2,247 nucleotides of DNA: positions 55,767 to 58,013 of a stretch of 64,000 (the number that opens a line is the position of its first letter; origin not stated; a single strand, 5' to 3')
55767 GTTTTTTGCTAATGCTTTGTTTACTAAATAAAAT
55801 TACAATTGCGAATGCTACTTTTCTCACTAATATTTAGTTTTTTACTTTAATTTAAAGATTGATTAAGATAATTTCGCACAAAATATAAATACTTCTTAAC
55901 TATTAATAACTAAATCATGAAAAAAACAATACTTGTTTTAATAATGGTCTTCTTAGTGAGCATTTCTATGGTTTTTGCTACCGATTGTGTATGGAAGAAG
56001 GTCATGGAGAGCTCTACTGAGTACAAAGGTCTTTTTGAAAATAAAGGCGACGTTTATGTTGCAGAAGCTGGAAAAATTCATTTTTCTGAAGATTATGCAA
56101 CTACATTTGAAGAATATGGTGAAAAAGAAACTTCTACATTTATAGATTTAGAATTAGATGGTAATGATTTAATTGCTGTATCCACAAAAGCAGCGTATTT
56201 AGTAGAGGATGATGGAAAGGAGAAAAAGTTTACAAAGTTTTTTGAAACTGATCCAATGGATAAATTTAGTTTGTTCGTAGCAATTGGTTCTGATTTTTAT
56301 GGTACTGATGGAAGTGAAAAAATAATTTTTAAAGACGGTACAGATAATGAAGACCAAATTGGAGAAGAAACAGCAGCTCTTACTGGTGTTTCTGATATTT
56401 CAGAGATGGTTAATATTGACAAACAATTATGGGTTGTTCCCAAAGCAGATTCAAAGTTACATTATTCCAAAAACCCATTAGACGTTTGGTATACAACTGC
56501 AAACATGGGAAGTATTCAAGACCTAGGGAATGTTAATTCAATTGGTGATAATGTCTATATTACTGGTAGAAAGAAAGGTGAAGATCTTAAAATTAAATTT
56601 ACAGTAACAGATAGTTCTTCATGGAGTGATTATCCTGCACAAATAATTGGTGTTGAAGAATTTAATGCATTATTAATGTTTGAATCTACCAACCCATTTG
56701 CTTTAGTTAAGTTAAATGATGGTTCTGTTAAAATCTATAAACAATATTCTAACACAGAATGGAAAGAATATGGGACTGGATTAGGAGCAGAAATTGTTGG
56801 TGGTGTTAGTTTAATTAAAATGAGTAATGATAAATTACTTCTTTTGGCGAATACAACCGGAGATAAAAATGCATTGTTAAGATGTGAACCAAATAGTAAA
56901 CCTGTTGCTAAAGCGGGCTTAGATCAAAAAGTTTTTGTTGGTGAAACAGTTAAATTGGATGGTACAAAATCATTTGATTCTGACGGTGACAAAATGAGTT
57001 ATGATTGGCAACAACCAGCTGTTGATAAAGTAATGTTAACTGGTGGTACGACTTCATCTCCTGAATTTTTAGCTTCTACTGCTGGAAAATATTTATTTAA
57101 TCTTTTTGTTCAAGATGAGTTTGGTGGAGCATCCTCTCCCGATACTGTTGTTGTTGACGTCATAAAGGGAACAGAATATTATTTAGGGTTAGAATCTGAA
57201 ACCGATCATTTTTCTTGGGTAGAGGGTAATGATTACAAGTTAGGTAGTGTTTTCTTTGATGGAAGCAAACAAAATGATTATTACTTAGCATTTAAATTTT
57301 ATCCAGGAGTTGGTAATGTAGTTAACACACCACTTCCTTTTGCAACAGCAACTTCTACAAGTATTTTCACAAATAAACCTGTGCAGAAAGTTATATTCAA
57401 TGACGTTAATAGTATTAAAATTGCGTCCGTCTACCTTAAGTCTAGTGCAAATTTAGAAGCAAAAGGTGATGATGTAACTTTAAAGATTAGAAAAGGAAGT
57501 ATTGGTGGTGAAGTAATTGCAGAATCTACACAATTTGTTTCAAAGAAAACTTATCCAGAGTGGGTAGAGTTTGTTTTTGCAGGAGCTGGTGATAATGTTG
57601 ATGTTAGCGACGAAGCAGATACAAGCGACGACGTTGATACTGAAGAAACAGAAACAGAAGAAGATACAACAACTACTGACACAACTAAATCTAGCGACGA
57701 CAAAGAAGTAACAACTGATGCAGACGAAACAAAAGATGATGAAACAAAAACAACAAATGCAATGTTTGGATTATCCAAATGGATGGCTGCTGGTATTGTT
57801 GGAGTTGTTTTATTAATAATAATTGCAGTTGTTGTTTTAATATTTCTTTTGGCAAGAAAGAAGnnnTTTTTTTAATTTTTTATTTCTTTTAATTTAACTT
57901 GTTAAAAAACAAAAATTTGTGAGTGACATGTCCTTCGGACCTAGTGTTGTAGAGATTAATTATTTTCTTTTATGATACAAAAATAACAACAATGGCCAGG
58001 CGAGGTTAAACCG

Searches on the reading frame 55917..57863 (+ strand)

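Call 19: search_protein_families(library=pfam, proteins=[window:55917-57863:+], max_evalue=0.00001)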
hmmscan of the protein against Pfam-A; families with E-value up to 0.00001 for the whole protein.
window:55917-57863:+ (649 aa): 2 families
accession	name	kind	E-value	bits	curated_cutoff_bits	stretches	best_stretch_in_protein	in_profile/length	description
PF22352.2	K319L-like_PKD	-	1.7e-13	50.8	27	1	333-415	1-84/84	K319L-like, PKD domain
PF18911.6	PKD_4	-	1.3e-08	35.2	27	1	326-415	1-85/85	PKD domain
